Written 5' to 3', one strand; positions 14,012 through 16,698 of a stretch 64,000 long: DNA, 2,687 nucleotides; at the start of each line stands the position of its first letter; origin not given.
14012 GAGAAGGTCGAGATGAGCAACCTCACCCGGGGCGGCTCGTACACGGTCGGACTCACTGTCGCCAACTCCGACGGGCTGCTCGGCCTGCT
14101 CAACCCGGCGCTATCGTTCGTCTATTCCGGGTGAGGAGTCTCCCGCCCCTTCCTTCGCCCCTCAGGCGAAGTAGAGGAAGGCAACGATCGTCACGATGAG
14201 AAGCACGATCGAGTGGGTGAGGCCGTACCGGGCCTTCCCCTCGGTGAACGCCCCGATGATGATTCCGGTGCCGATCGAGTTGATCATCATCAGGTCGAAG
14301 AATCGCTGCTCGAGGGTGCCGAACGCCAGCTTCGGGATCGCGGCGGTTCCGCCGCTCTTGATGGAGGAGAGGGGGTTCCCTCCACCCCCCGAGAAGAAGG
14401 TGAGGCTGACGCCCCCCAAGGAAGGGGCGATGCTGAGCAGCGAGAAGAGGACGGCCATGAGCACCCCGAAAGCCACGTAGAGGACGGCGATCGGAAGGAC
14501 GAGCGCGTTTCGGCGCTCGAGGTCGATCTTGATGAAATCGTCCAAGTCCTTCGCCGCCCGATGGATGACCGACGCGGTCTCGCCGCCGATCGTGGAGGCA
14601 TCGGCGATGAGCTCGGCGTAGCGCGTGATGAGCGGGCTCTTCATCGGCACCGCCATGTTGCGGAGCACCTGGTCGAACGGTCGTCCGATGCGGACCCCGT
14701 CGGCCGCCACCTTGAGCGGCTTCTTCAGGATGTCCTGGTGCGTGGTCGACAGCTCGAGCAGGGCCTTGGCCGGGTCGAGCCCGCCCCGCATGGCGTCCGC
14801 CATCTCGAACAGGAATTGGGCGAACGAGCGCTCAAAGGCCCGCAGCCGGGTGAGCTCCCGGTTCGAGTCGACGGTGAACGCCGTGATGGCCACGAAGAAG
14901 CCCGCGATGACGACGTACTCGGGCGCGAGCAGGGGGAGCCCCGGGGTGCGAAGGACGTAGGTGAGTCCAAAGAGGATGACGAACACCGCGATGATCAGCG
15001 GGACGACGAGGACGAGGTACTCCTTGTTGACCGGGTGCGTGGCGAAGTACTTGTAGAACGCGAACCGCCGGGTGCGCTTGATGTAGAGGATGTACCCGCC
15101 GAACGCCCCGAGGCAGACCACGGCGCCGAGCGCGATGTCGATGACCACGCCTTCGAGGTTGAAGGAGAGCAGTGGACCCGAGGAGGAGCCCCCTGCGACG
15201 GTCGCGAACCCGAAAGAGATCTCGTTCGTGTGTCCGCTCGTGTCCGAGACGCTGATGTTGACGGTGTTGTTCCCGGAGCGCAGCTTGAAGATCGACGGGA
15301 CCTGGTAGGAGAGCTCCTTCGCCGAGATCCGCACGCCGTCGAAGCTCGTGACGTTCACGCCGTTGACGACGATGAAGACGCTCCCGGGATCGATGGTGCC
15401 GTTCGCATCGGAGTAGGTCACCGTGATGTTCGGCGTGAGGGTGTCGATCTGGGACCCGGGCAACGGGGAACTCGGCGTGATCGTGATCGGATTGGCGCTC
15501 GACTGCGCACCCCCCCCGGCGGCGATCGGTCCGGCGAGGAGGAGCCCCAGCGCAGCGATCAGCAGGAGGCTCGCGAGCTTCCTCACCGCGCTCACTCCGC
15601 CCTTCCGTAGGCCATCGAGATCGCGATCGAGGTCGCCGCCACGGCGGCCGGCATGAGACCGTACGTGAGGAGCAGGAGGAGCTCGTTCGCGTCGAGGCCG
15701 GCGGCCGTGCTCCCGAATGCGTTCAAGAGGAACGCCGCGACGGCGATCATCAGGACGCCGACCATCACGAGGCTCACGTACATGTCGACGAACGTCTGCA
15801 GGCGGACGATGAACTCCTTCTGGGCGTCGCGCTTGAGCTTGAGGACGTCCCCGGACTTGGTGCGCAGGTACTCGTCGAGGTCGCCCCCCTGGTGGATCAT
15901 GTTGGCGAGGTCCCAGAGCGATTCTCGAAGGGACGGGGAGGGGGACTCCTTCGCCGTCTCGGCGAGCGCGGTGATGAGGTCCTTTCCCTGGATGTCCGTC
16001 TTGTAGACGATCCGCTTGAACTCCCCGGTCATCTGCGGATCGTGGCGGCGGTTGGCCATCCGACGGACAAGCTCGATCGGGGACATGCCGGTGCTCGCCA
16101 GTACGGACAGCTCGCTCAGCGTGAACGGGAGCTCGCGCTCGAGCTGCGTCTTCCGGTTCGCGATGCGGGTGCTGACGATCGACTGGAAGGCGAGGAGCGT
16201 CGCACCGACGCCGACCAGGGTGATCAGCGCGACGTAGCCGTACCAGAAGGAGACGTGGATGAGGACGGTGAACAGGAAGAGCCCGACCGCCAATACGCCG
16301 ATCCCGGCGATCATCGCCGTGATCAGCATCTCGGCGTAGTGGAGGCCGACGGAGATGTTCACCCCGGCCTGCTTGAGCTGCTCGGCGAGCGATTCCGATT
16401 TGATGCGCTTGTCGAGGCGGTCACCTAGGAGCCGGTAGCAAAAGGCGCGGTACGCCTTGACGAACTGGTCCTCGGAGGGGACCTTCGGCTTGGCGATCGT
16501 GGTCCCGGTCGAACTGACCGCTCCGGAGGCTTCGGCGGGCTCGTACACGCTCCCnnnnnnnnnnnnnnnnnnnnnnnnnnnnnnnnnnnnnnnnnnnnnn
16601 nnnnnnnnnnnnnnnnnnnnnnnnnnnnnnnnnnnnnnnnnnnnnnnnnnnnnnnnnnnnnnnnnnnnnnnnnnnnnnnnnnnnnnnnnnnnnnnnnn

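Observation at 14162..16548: Split FlaJ/PilC platform; TadC-like half carries a cleavable signal peptide and ~150-aa extracellular domain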

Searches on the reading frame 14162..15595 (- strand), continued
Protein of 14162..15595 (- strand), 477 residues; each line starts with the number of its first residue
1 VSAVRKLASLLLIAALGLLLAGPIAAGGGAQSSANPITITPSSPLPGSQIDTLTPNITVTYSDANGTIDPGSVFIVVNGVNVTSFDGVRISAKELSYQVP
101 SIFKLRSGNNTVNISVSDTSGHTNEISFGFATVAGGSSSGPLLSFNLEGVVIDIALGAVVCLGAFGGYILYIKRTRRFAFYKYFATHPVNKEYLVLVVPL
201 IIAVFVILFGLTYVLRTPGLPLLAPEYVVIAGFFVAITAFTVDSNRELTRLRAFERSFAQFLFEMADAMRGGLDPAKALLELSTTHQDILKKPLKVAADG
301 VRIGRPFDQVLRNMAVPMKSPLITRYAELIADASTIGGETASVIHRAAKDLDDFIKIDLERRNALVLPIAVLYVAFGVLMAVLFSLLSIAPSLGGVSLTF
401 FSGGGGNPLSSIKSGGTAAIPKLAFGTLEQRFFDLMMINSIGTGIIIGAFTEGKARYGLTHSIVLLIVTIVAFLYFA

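Call 81: search_protein_families(library=pfam, proteins=[P0286, P0292, P0306, P0344, P0345, P0366, P0385, P0336, P0289, P0302], max_evalue=0.001)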
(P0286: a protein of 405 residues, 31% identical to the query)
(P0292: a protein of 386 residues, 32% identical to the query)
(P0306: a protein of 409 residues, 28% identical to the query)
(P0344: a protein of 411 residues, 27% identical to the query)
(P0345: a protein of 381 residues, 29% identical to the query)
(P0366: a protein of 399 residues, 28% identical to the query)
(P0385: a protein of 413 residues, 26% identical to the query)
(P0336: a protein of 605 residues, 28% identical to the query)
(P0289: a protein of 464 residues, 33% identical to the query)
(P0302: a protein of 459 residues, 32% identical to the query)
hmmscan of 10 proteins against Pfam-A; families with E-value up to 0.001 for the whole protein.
P0286 (405 aa): 2 families
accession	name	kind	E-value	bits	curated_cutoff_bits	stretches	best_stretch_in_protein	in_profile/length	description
PF00482.28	T2SSF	-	4.6e-13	49.7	25.2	1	96-221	1-123/125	Type II secretion system (T2SS), protein F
PF02369.22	Big_1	-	0.00039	20.9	34.9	1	321-390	17-82/93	Bacterial Ig-like domain (group 1)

P0292 (386 aa): 2 families
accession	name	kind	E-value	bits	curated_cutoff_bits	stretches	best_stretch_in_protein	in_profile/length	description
PF00482.28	T2SSF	-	5.1e-12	46.3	25.2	1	80-206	1-124/125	Type II secretion system (T2SS), protein F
PF02369.22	Big_1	-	2.1e-06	28.2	34.9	1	312-377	20-86/93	Bacterial Ig-like domain (group 1)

P0306 (409 aa): 2 families
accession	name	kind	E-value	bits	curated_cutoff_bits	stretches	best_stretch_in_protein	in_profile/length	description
PF00482.28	T2SSF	-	7.2e-15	55.5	25.2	1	100-225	1-123/125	Type II secretion system (T2SS), protein F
PF02369.22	Big_1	-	8.4e-05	23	34.9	1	333-404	23-93/93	Bacterial Ig-like domain (group 1)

P0344 (411 aa): 1 family
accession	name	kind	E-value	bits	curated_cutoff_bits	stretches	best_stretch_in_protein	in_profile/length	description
PF00482.28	T2SSF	-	4.2e-18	66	25.2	1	89-214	1-123/125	Type II secretion system (T2SS), protein F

P0345 (381 aa): 1 family
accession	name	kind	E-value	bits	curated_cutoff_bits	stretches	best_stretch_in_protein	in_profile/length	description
PF00482.28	T2SSF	-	1.9e-20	73.6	25.2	1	70-195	1-123/125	Type II secretion system (T2SS), protein F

P0366 (399 aa): 1 family
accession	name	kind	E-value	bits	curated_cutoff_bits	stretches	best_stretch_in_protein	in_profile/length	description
PF00482.28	T2SSF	-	1.1e-19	71.1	25.2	1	79-205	1-124/125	Type II secretion system (T2SS), protein F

P0385 (413 aa): 1 family
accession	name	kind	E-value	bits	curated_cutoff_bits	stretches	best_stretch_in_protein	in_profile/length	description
PF00482.28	T2SSF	-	1.3e-17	64.3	25.2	1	89-214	1-123/125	Type II secretion system (T2SS), protein F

P0336 (605 aa): 2 families
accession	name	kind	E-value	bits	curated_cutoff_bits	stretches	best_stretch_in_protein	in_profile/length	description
PF00482.28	T2SSF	-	1.7e-14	54.3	25.2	1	168-293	1-123/125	Type II secretion system (T2SS), protein F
PF19077.6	Big_13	-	0.00028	21.8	27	0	439-480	56-95/102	Bacterial Ig-like domain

P0289 (464 aa): 2 families
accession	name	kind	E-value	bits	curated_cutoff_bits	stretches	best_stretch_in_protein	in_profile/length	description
PF00482.28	T2SSF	-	6.6e-11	42.7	25.2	1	144-270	1-124/125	Type II secretion system (T2SS), protein F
PF02369.22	Big_1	-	2.5e-05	24.7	34.9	1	371-456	8-91/93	Bacterial Ig-like domain (group 1)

P0302 (459 aa): 4 families
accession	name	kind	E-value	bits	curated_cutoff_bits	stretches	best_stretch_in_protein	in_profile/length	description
PF00482.28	T2SSF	-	1.4e-14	54.5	25.2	1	156-282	1-123/125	Type II secretion system (T2SS), protein F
PF02369.22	Big_1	-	4.9e-08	33.4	34.9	1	390-458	22-93/93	Bacterial Ig-like domain (group 1)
PF09134.16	Invasin_D3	-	3.4e-07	31.1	33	1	391-457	26-95/98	Invasin, domain 3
PF13620.12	CarboxypepD_reg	-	2.7e-05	24.9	32.3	1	393-449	6-59/82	Carboxypeptidase regulatory-like domain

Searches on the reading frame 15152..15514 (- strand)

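Call 22: search_protein_families(library=pfam, proteins=[window:15152-15514:-], max_evalue=1)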
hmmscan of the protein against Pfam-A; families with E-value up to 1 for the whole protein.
window:15152-15514:- (121 aa): 3 families
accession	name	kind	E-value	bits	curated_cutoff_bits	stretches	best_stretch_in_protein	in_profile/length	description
PF12733.13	Cadherin-like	-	0.024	15.5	24.2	1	24-97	23-79/89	Cadherin-like beta sandwich domain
PF04234.18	CopC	-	0.033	15.6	23.3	1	13-103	5-90/92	CopC domain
PF09136.16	Glucodextran_B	-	0.37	11.2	27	0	37-98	21-74/83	Glucodextranase, domain B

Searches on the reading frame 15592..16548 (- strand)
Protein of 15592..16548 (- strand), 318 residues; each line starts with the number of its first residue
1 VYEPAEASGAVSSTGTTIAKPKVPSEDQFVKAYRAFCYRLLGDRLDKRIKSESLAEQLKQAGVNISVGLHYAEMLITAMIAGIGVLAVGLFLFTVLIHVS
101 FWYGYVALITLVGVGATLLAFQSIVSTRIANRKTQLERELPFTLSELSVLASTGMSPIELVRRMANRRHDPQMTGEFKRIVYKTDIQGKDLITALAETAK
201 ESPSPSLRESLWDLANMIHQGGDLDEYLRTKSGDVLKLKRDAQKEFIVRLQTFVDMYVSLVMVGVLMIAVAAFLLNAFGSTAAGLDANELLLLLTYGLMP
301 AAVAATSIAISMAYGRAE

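Call 3: search_protein_families(library=pfam, proteins=[window:15592-16548:-], max_evalue=0.01)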
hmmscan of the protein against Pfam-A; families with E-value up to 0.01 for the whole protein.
window:15592-16548:- (318 aa): 1 family
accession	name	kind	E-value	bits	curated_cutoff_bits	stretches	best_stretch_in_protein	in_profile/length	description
PF00482.28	T2SSF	-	9.2e-14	51.9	25.2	1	144-270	2-123/125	Type II secretion system (T2SS), protein F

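Call 16: search_solved_structures(query=window:15592-16548:-, max_evalue=1)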
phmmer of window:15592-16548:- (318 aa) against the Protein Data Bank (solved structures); distinct sequences matched with E-value up to 1: 0.

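Call 23: search_protein_families(library=ncbifam, proteins=[window:15592-16548:-], max_evalue=0.01)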
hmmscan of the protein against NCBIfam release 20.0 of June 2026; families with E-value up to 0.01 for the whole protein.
window:15592-16548:- (318 aa): 5 families
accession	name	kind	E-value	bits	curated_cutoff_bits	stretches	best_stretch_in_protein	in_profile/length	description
NF004704.2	PRK06041.1-2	equivalog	4.3e-17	62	550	1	69-270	8-209/555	archaellar assembly protein ArlJ/FlaJ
NF046075.1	UpsF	equivalog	1.4e-10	40.5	400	1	91-274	40-223/484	membrane pilin protein UpsF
NF053673.1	bindosome_BasF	exception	0.00013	20.6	1300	1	67-274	141-340/656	bindosome assembly system membrane anchoring protein BasF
NF004703.2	PRK06041.1-1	equivalog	0.00064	18.2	570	1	130-271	30-169/525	archaellar assembly protein ArlJ/FlaJ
NF004705.1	PRK06041.1-3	equivalog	0.0021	17.1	400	1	142-283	9-149/465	archaellar assembly protein ArlJ/FlaJ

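Call 30: find_homologous_proteins(query=window:15592-16548:-)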
Query window:15592-16548:- (318 aa): 403 proteins with E <= 0.001 among 8000 candidates; the best 120 are listed.
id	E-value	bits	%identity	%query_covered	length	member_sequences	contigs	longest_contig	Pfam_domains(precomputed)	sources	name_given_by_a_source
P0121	3.0e-180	616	100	92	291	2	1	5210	PF00482.29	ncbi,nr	ncbi:MAG: type II secretion system F family protein, partial [Thermoplasmata archaeon]|nr:type II se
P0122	2.8e-140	485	72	100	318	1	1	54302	PF00482.29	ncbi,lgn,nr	ncbi:MAG: type II secretion system F family protein [Thermoplasmata archaeon]|nr:type II secretion s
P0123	4.8e-133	461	70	99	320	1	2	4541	PF00482.29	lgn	-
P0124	4.6e-132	458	69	100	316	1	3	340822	PF00482.29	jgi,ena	jgi:flagellar protein FlaJ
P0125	1.7e-129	449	67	99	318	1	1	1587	PF00482.29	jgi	jgi:flagellar protein FlaJ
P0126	2.0e-129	449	68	99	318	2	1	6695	PF00482.29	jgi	jgi:flagellar protein FlaJ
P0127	2.0e-128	446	68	99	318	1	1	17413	PF00482.29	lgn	-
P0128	6.6e-128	444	67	99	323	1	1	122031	PF00482.29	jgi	jgi:archaeal flagellar protein FlaJ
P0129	4.3e-127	441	67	96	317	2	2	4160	PF00482.29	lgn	-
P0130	8.9e-127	440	67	98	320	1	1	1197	PF00482.29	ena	-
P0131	3.1e-126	438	68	96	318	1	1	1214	PF00482.29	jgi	jgi:archaeal flagellar protein FlaJ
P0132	5.5e-125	434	65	99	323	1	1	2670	PF00482.29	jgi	jgi:flagellar protein FlaJ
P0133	6.3e-125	434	66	100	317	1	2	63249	PF00482.29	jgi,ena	jgi:flagellar protein FlaJ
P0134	1.0e-124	433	64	100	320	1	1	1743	PF00482.29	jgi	-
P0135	1.8e-124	433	70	94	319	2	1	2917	PF00482.29,PF27448.1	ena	-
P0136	2.2e-124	432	65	100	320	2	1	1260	PF00482.29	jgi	-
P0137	2.6e-124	432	65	100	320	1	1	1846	PF00482.29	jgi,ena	-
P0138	3.1e-124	432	66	94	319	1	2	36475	PF00482.29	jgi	jgi:flagellar protein FlaJ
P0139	3.1e-124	432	65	100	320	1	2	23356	PF00482.29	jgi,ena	-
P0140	3.3e-124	432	65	100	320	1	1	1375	PF00482.29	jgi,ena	-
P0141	3.4e-124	432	65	100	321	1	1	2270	PF00482.29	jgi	-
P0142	3.6e-124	432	65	99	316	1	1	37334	PF00482.29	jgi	jgi:archaeal flagellar protein FlaJ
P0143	4.2e-124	431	65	99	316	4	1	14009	PF00482.29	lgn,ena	-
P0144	5.6e-124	431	65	97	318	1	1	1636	PF00482.29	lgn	-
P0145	1.1e-123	430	65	100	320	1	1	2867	PF00482.29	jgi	jgi:archaellum biogenesis protein FlaJ (TadC family)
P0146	1.3e-123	430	64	100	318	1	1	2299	PF00482.29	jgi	jgi:flagellar protein FlaJ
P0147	1.4e-123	430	63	100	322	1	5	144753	PF00482.29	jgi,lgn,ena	jgi:flagellar protein FlaJ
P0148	1.5e-123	430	71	90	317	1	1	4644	PF00482.29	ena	-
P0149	4.0e-123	428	64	100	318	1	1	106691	PF00482.29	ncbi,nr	ncbi:MAG: type II secretion system F family protein [Thermoplasmata archaeon]|nr:type II secretion s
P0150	5.3e-123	428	68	95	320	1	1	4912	PF00482.29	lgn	-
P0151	6.8e-123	427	65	100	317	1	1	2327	PF00482.29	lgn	-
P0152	7.1e-123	427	66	99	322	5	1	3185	PF00482.29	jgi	jgi:archaeal flagellar protein FlaJ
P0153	1.7e-122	426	64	100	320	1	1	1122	PF00482.29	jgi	-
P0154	1.7e-122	426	67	92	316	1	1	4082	PF00482.29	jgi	jgi:archaeal flagellar protein FlaJ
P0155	1.9e-122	426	66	94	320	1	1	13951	PF00482.29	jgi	jgi:flagellar protein FlaJ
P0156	2.1e-122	426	64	99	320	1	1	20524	PF00482.29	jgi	jgi:archaeal flagellar protein FlaJ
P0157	2.8e-122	425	66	92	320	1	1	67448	PF00482.29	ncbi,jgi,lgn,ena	jgi:flagellar protein FlaJ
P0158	3.5e-122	425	65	100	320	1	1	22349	PF00482.29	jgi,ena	jgi:flagellar protein FlaJ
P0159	4.0e-122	425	65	100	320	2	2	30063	PF00482.29,PF27448.1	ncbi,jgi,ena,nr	ncbi:MAG TPA: type II secretion system F family protein [Thermoplasmata archaeon]|nr:type II secreti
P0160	4.8e-122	425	67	94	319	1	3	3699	PF00482.29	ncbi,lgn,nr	ncbi:MAG TPA: type II secretion system F family protein [Thermoplasmata archaeon]|nr:type II secreti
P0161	5.6e-122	424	65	99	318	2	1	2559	PF00482.29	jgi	jgi:flagellar protein FlaJ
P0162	5.9e-122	424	63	100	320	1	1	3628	PF00482.29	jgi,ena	-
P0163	6.9e-122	424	67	90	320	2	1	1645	PF00482.29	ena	-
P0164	8.3e-122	424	66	92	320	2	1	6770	PF00482.29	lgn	-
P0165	8.8e-122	424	67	94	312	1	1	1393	PF00482.29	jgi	jgi:flagellar protein FlaJ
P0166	1.2e-121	423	66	93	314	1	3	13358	PF00482.29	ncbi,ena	-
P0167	1.2e-121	423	66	92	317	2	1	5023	PF00482.29,PF27448.1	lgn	-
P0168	1.2e-121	423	64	99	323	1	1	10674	PF00482.29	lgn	-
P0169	1.4e-121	423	67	94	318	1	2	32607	PF00482.29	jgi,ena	-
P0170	1.6e-121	423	64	100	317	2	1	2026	PF00482.29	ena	-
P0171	1.6e-121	423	64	98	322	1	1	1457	PF00482.29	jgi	jgi:archaeal flagellar protein FlaJ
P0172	1.7e-121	423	67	99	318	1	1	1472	PF00482.29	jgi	jgi:archaeal flagellar protein FlaJ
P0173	1.8e-121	423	62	99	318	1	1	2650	PF00482.29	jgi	jgi:archaeal flagellar protein FlaJ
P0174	2.1e-121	423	67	92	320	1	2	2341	PF00482.29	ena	-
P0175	2.5e-121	422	63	100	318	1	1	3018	PF00482.29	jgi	jgi:archaeal flagellar protein FlaJ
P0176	2.7e-121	422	67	92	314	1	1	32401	PF00482.29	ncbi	-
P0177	2.8e-121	422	64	100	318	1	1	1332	PF00482.29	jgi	jgi:archaeal flagellar protein FlaJ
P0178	3.1e-121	422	67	94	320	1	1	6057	PF00482.29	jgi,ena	-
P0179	3.9e-121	422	67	92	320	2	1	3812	PF00482.29,PF27448.1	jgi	-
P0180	4.3e-121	422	66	99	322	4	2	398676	PF00482.29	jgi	-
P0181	4.6e-121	421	67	94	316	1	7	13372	PF00482.29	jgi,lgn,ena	jgi:archaeal flagellar protein FlaJ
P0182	5.7e-121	421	62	100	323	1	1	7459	PF00482.29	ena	-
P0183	6.3e-121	421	64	100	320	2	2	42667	PF00482.29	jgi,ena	-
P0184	6.4e-121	421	65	100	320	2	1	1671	PF00482.29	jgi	-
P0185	1.0e-120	420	66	99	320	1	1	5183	PF00482.29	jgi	jgi:archaeal flagellar protein FlaJ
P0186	1.1e-120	420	64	100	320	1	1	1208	PF00482.29,PF27448.1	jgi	-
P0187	1.2e-120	420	67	94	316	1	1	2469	PF00482.29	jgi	jgi:flagellar protein FlaJ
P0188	1.3e-120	420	66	98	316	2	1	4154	PF00482.29,PF27448.1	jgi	jgi:flagellar protein FlaJ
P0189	1.6e-120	420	69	90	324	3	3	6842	PF00482.29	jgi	jgi:archaeal flagellar protein FlaJ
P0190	1.8e-120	420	63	100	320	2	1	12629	PF00482.29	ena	-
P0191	2.3e-120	419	64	98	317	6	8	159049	PF00482.29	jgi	jgi:flagellar protein FlaJ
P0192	2.6e-120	419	68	93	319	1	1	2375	PF00482.29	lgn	-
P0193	2.8e-120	419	63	100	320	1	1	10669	PF00482.29,PF27448.1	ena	-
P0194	3.1e-120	419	66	95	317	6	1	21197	PF00482.29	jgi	jgi:archaeal flagellar protein FlaJ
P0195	3.1e-120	419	67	92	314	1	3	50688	PF00482.29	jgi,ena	-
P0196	3.2e-120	419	66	96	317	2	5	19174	PF00482.29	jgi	jgi:flagellar protein FlaJ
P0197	3.5e-120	419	64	100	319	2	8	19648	PF00482.29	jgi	jgi:archaeal flagellar protein FlaJ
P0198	3.6e-120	419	65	99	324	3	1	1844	PF00482.29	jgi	-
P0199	3.7e-120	418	63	100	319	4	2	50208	PF00482.29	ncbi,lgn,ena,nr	ncbi:MAG TPA: type II secretion system F family protein [Thermoplasmata archaeon]|nr:type II secreti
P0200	3.9e-120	418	65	97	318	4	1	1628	PF00482.29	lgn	-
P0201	3.9e-120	418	66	94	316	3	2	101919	PF00482.29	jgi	jgi:archaeal flagellar protein FlaJ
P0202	3.9e-120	418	68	92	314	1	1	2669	PF00482.29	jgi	jgi:archaeal flagellar protein FlaJ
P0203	4.2e-120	418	65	95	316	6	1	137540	PF00482.29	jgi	jgi:flagellar protein FlaJ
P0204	4.3e-120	418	65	99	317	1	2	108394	PF00482.29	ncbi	ncbi:MAG: type II secretion system F family protein [Thermoplasmata archaeon]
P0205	4.3e-120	418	68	92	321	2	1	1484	PF00482.29,PF27448.1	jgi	jgi:flagellar protein FlaJ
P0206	5.3e-120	418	67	93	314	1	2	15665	PF00482.29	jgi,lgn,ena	-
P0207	6.0e-120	418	66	96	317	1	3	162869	PF00482.29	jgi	jgi:flagellar protein FlaJ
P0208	6.2e-120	418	63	100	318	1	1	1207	PF00482.29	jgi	jgi:flagellar protein FlaJ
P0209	6.3e-120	418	64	99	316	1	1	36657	PF00482.29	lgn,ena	-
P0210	6.9e-120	418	63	100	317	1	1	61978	PF00482.29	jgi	jgi:archaeal flagellar protein FlaJ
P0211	7.0e-120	418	64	100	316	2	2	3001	PF00482.29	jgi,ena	jgi:flagellar protein FlaJ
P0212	7.6e-120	417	62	100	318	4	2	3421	PF00482.29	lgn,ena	-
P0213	7.6e-120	417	63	100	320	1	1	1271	PF00482.29,PF27448.1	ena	-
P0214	8.2e-120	417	68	93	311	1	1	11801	PF00482.29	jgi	jgi:archaeal flagellar protein FlaJ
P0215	8.3e-120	417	62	100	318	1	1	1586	PF00482.29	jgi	jgi:archaeal flagellar protein FlaJ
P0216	8.7e-120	417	63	99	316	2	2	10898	PF00482.29,PF27448.1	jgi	jgi:archaeal flagellar protein FlaJ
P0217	8.9e-120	417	66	92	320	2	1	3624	PF00482.29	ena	-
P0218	9.4e-120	417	68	90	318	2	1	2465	PF00482.29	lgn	-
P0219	1.3e-119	417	65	100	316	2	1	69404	PF00482.29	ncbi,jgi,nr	ncbi:MAG: type II secretion system F family protein [Thermoplasmata archaeon]|jgi:flagellar protein 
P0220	2.1e-119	416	64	99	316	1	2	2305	PF00482.29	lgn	-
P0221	2.6e-119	416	65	95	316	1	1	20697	PF00482.29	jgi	jgi:archaeal flagellar protein FlaJ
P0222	2.8e-119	416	64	99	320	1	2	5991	PF00482.29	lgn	-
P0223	2.8e-119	416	65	98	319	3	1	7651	PF00482.29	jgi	jgi:archaeal flagellar protein FlaJ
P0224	3.5e-119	415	62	100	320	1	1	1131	PF00482.29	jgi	-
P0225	4.1e-119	415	64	99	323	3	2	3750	PF00482.29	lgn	-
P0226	4.2e-119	415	64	98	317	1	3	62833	PF00482.29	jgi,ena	jgi:flagellar protein FlaJ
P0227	4.9e-119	415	63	99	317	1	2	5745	PF00482.29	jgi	jgi:archaeal flagellar protein FlaJ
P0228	6.6e-119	414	67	98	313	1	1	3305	PF00482.29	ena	-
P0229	6.7e-119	414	66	93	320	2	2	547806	PF00482.29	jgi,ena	-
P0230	8.0e-119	414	65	100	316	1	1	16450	PF00482.29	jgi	jgi:archaeal flagellar protein FlaJ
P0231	8.4e-119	414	63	100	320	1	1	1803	PF00482.29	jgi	jgi:archaeal flagellar protein FlaJ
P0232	8.6e-119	414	62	100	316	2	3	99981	PF00482.29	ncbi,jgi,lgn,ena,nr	ncbi:MAG TPA: type II secretion system F family protein [Thermoplasmata archaeon]|nr:type II secreti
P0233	9.0e-119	414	64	100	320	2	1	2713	PF00482.29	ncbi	-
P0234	9.8e-119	414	64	98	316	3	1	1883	PF00482.29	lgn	-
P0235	1.1e-118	414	63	99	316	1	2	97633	PF00482.29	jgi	jgi:flagellar protein FlaJ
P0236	1.2e-118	414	64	100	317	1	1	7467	PF00482.29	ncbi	-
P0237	1.3e-118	413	63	100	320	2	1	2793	PF00482.29,PF27448.1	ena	-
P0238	1.8e-118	413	66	92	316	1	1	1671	PF00482.29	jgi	jgi:flagellar protein FlaJ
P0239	1.8e-118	413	65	99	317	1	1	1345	PF00482.29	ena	-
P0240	1.9e-118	413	66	94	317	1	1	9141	PF00482.29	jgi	jgi:archaeal flagellar protein FlaJ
